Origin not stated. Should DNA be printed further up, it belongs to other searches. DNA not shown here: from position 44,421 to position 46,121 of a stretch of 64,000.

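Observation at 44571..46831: Ferredoxin-fused SdhB-like protein and HdrB-like protein that have both lost their cluster-ligating cysteines, with no flavoprotein partner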

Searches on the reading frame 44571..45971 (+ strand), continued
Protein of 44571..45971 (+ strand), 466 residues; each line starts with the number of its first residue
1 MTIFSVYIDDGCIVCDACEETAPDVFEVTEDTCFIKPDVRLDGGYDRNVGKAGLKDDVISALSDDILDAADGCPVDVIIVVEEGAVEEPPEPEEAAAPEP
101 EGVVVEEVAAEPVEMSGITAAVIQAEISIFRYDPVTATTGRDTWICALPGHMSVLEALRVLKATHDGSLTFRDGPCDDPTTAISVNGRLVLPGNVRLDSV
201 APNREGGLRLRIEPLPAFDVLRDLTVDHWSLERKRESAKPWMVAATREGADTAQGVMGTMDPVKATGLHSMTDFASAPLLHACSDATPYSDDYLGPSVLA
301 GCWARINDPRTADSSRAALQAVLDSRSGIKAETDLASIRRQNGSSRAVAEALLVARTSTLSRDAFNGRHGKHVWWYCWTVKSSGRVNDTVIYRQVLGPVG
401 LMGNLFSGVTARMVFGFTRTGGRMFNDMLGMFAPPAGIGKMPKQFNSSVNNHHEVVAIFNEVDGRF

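Call 74: search_protein_families(library=pfam, proteins=[P0002], max_evalue=0.001)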
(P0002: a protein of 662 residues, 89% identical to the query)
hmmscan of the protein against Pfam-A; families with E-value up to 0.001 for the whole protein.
P0002 (662 aa): 4 families
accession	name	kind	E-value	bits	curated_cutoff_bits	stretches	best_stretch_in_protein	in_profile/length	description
PF00258.30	Flavodoxin_1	-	2.9e-33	115.5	25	1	135-259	1-131/143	Flavodoxin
PF13085.11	Fer2_3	-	1.4e-09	38.3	27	1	323-425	2-103/107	2Fe-2S iron-sulfur cluster binding domain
PF13370.11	Fer4_13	-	8.4e-07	30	24.5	1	12-82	2-57/58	4Fe-4S single cluster domain of Ferredoxin I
PF13459.11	Fer4_15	-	0.00038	21.6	22.4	1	13-83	6-66/66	4Fe-4S single cluster domain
